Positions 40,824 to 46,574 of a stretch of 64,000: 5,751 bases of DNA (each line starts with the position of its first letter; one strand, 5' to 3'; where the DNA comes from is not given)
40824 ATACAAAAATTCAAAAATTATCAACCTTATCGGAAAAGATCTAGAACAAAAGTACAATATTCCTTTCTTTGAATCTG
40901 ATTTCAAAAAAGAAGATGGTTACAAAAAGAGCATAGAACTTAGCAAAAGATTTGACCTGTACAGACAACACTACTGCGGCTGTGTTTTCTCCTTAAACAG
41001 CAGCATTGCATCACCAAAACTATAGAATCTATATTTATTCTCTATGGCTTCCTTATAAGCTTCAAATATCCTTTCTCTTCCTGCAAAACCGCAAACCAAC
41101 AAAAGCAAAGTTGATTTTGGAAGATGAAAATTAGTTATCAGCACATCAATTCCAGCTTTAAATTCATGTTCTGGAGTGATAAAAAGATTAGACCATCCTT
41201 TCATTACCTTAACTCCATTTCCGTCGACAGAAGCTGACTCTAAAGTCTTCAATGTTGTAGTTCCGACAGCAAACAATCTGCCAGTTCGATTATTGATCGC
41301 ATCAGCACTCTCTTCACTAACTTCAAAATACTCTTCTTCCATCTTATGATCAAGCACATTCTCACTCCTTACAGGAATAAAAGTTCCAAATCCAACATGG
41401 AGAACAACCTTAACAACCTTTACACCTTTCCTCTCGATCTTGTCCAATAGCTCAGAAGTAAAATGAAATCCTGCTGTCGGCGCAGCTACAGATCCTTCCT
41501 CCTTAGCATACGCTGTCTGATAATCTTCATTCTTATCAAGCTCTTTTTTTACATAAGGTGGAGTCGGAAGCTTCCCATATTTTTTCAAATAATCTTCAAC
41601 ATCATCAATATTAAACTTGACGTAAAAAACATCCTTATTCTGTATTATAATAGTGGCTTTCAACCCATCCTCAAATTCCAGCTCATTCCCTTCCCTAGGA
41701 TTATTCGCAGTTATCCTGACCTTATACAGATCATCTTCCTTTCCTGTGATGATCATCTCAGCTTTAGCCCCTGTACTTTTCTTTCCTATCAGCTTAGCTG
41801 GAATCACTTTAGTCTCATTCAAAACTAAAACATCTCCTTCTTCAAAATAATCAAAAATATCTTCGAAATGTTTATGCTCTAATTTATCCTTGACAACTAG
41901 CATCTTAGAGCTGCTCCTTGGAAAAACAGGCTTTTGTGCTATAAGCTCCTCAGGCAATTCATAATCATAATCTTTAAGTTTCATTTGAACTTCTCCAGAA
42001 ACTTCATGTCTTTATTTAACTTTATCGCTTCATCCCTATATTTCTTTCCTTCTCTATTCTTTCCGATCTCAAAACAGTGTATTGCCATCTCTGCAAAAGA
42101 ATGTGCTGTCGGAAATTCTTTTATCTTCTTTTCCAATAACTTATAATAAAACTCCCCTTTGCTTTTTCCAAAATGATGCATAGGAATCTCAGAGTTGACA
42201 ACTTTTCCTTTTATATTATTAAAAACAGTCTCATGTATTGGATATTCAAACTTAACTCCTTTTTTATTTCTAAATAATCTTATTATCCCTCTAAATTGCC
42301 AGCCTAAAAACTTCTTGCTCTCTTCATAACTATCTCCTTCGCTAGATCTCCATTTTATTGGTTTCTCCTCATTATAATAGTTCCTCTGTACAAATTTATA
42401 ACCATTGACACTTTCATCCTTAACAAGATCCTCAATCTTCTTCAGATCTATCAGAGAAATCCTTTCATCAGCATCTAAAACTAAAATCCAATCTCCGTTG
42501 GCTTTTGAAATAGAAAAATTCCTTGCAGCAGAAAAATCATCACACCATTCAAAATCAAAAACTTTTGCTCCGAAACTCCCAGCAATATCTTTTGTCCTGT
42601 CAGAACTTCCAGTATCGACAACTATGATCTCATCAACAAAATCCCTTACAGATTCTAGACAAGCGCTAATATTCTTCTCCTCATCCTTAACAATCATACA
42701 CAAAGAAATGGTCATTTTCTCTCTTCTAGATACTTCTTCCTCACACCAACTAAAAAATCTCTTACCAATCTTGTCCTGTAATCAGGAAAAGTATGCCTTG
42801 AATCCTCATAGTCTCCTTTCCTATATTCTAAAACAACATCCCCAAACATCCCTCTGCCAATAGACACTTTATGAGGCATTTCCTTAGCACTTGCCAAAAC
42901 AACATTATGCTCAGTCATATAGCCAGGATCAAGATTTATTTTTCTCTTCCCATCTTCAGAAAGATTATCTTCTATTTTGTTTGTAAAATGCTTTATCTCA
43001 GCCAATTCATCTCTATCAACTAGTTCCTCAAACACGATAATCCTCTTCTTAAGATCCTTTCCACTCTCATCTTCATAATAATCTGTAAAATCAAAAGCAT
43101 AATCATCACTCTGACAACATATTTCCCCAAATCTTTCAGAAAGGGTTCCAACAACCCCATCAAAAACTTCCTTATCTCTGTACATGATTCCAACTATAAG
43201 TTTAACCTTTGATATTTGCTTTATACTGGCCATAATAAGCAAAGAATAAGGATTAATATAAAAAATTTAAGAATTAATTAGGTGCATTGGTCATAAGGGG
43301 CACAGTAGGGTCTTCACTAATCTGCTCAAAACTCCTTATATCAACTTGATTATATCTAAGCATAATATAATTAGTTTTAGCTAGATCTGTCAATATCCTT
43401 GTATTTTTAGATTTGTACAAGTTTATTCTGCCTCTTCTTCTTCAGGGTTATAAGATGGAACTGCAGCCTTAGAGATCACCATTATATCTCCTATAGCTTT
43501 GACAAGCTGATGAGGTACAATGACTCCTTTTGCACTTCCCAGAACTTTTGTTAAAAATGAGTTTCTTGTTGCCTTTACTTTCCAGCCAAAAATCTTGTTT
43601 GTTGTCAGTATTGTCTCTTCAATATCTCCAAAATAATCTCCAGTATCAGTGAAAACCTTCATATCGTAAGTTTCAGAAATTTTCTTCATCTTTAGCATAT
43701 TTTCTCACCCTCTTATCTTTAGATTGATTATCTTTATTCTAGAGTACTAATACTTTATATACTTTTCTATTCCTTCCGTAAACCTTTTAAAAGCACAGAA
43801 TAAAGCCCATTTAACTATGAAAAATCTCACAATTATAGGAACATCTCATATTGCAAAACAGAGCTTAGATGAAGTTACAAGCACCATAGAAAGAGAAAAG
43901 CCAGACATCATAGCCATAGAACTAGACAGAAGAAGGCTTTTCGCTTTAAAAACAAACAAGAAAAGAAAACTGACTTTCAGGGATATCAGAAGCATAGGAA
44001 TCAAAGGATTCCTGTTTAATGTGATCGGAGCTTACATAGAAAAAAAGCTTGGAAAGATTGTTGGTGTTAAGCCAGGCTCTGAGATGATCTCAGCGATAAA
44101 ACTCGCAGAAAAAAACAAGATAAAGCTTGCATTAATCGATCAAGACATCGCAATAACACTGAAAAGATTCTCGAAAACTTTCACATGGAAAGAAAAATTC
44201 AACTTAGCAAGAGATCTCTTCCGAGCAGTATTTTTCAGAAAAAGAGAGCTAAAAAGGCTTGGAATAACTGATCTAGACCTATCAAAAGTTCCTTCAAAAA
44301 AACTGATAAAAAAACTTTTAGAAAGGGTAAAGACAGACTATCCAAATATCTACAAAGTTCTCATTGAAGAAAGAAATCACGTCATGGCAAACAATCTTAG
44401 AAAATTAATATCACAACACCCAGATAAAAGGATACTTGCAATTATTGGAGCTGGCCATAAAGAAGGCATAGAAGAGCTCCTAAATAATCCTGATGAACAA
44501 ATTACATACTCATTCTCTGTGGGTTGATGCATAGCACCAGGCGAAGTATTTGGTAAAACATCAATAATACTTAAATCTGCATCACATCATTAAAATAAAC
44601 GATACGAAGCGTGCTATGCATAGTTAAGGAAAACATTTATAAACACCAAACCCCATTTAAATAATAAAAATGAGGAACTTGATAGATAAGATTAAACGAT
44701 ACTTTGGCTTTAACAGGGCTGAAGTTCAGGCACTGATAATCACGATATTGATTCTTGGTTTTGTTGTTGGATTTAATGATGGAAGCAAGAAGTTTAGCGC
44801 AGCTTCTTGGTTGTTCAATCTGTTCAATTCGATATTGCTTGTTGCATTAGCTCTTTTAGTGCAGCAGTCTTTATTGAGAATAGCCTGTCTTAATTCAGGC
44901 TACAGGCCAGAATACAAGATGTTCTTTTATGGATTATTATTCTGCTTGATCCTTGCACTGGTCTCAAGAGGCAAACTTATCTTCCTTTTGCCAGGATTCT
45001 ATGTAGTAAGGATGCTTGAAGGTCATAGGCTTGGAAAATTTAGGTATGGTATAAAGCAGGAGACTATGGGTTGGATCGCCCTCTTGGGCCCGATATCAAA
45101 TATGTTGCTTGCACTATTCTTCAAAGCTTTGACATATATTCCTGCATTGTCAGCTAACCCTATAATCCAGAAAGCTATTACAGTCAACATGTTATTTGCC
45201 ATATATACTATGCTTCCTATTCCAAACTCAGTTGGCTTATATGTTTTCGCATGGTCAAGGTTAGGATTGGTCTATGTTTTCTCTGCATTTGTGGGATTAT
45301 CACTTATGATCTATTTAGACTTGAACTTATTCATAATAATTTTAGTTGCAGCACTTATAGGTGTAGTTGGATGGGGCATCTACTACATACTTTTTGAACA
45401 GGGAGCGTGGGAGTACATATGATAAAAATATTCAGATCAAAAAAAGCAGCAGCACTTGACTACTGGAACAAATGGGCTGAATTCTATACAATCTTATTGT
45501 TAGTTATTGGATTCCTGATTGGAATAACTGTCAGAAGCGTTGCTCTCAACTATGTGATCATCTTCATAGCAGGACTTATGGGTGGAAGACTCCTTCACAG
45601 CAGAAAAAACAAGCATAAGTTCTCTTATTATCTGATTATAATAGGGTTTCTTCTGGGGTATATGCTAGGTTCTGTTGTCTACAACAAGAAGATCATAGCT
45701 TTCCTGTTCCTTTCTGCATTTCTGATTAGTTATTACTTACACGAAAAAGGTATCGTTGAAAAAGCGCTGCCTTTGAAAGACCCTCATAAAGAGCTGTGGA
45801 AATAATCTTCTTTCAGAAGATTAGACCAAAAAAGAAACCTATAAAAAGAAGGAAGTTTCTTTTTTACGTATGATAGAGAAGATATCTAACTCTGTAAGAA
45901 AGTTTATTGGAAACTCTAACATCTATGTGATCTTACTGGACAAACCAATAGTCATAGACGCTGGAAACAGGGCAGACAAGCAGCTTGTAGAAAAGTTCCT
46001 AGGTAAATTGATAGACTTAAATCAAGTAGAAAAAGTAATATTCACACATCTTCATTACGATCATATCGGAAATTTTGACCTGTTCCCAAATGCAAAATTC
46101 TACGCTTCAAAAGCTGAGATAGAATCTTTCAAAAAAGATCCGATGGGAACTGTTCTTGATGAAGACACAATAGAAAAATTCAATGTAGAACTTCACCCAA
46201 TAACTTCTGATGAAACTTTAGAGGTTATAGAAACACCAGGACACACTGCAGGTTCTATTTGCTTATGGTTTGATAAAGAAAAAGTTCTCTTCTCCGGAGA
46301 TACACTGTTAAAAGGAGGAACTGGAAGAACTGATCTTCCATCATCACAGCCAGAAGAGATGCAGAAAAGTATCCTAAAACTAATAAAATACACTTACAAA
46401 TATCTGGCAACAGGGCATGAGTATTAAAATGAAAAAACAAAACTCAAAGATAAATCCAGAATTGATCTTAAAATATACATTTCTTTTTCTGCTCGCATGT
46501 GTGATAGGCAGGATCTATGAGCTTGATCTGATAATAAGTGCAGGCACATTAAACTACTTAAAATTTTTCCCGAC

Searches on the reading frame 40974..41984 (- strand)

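Call 34: search_protein_families(library=pfam, proteins=[window:40974-41984:-], max_evalue=0.001)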
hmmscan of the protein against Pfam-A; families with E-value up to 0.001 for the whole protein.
window:40974-41984:- (337 aa): 1 family
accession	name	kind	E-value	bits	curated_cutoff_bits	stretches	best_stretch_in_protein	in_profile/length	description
PF02547.20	Queuosine_synth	-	5.7e-118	394.2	25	1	3-329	1-322/322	Queuosine biosynthesis protein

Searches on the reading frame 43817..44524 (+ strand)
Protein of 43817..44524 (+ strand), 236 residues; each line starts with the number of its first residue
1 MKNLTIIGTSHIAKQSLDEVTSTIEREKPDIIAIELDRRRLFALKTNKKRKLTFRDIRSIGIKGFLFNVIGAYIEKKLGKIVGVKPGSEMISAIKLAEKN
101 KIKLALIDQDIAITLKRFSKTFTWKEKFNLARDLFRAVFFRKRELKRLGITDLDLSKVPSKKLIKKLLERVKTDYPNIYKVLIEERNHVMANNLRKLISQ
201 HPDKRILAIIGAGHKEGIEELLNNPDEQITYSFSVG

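Call 45: search_protein_families(library=pfam, proteins=[window:43817-44524:+], max_evalue=0.01)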
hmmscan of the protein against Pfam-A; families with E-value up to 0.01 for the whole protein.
window:43817-44524:+ (236 aa): 2 families
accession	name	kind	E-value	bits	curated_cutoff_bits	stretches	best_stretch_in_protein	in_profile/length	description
PF01963.22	TraB_PrgY_gumN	-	1.4e-26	94.4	26.8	1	4-224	12-253/263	TraB/PrgY/gumN family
PF18950.5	DUF5694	-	9.8e-05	23.3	27.5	1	185-224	134-172/185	Family of unknown function (DUF5694)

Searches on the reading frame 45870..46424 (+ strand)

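Call 45: search_protein_families(library=pfam, proteins=[window:45870-46424:+], max_evalue=0.01)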
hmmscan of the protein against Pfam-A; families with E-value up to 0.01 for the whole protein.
window:45870-46424:+ (185 aa): 3 families
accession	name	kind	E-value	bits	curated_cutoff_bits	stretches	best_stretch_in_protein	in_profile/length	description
PF00753.33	Lactamase_B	-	2.1e-27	96.8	22.7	1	14-183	4-196/196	Metallo-beta-lactamase superfamily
PF12706.13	Lactamase_B_2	-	7.4e-08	32.7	27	1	27-119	3-98/200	Beta-lactamase superfamily domain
PF19583.5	ODP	-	9.3e-08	32.6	27.2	1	17-146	4-137/194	ODP family beta lactamase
